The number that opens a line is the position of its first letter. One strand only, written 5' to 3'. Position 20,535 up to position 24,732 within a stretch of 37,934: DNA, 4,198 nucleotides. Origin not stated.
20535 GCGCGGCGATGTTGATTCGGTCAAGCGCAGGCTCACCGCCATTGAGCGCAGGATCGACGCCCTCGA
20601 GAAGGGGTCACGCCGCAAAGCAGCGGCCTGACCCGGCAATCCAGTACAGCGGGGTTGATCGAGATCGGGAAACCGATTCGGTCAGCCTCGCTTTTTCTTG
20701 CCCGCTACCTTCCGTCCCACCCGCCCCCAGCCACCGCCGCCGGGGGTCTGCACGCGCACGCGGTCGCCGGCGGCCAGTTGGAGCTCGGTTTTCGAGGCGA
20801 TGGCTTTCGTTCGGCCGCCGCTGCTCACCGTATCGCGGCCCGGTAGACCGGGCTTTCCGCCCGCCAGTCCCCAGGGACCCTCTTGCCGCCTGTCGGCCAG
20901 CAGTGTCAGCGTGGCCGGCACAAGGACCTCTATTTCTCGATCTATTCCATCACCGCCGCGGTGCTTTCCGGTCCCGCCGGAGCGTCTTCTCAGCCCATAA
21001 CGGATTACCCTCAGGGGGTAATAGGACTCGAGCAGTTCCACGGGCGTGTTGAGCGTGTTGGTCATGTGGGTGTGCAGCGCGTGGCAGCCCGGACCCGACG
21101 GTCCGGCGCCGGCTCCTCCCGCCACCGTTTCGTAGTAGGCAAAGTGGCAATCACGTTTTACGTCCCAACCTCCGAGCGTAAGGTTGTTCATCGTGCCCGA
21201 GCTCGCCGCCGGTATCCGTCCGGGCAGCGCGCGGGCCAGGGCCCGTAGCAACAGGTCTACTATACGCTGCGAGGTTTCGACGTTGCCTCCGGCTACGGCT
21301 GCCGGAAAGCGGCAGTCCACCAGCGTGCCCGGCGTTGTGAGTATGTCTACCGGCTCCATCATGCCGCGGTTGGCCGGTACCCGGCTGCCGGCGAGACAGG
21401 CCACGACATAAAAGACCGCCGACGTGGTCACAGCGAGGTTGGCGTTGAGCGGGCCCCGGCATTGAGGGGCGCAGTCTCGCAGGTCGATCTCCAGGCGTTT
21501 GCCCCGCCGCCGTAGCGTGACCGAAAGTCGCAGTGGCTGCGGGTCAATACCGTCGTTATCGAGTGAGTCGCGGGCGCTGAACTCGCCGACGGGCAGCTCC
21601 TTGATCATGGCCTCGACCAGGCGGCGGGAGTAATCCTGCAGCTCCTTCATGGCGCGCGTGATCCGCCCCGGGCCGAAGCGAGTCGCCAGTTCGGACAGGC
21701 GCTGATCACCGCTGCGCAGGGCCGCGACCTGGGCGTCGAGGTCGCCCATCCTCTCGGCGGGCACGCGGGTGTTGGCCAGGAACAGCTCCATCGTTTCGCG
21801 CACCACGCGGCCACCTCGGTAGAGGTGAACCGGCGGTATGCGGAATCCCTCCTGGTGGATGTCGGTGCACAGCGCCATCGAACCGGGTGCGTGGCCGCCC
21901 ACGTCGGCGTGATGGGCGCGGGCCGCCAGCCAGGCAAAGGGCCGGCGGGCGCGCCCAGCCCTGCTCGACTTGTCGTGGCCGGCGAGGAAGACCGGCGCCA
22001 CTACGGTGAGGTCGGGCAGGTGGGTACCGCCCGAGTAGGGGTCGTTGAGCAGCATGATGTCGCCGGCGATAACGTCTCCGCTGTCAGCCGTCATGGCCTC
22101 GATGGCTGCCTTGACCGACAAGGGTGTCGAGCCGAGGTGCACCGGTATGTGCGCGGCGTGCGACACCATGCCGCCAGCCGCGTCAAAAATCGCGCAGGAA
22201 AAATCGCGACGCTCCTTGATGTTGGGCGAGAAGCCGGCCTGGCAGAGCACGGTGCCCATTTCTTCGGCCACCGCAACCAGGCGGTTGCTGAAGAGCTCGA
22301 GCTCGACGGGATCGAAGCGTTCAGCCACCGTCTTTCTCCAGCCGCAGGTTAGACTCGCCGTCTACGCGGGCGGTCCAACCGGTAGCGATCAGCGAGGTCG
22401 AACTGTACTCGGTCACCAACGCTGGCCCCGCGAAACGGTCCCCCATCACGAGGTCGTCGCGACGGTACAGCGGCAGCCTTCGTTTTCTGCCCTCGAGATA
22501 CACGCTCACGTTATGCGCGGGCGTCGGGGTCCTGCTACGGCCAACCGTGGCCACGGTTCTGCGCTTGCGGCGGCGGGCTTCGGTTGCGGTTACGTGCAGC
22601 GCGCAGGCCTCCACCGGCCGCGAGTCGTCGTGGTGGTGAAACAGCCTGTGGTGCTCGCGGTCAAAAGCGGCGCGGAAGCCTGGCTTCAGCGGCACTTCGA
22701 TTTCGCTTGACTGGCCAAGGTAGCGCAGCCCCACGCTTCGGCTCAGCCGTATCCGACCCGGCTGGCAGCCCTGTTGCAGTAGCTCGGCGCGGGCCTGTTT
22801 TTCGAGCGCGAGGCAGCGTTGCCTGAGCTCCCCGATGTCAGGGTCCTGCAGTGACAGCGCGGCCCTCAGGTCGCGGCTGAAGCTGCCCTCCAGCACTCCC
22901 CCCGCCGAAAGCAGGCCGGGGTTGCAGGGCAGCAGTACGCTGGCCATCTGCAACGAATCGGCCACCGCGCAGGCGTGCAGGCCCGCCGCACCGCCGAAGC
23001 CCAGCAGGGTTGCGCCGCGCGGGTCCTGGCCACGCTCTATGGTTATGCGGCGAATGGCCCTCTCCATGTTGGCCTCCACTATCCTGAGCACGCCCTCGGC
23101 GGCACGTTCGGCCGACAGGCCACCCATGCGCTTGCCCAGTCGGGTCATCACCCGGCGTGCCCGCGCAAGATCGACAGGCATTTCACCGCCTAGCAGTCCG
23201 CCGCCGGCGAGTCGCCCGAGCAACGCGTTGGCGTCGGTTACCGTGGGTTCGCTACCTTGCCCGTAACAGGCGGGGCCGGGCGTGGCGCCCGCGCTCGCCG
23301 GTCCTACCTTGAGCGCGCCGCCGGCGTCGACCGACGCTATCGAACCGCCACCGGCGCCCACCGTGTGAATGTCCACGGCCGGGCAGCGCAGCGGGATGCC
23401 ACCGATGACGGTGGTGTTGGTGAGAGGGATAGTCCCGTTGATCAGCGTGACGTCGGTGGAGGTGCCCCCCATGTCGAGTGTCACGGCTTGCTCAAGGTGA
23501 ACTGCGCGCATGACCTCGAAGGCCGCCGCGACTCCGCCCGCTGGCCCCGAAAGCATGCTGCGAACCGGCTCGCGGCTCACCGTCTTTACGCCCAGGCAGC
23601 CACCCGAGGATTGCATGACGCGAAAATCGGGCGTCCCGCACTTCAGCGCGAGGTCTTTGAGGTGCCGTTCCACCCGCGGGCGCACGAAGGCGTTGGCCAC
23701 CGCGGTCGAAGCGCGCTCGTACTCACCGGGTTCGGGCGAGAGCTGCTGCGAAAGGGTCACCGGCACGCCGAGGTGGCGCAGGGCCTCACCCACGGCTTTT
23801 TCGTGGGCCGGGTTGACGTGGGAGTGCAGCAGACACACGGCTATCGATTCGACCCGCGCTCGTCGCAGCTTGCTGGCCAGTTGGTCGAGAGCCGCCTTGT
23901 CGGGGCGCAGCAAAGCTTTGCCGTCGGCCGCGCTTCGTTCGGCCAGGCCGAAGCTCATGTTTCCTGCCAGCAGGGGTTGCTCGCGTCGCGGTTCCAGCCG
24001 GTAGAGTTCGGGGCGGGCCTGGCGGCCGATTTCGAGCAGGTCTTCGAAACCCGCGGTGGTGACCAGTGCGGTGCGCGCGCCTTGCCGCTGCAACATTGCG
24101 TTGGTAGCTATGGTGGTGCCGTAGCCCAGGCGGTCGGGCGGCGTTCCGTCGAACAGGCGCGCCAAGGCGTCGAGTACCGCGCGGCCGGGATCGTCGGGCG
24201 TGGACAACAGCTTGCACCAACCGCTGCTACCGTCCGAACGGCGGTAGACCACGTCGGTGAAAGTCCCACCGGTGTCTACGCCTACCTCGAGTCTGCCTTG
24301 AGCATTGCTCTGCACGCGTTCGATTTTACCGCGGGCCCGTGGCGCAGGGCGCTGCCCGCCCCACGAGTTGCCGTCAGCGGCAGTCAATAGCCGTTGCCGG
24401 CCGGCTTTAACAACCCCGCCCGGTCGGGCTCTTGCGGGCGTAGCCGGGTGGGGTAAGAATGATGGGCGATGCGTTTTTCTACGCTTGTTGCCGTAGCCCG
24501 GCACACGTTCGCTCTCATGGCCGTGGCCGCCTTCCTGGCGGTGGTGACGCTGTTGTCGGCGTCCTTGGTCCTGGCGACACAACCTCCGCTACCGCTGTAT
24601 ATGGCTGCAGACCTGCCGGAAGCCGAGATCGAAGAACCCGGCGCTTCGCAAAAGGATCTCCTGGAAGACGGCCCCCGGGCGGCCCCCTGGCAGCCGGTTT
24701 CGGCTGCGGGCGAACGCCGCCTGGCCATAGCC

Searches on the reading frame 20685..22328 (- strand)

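Call 8: search_protein_families(library=pfam, proteins=[window:20685-22328:-], max_evalue=0.001)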
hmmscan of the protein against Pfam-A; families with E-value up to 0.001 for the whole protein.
window:20685-22328:- (548 aa): 1 family
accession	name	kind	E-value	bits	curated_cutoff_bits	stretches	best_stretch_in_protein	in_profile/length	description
PF02538.19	Hydantoinase_B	-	1.2e-192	641.4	26.8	1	6-536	1-518/519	Hydantoinase B/oxoprolinase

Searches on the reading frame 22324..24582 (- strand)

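Call 7: search_protein_families(library=pfam, proteins=[window:22324-24582:-], max_evalue=0.001)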
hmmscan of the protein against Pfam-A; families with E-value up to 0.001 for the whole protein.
window:22324-24582:- (753 aa): 3 families
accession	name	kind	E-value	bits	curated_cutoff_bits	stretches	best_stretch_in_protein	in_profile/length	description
PF01968.24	Hydantoinase_A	-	5.7e-79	265.8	22.9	1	290-564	1-283/291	Hydantoinase/oxoprolinase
PF05378.19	Hydant_A_N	-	7e-49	166.4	25.2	1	100-271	2-175/176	Hydantoinase/oxoprolinase N-terminal region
PF19278.4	Hydant_A_C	-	1.1e-05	25.4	21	0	693-744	135-186/193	Hydantoinase/oxoprolinase C-terminal domain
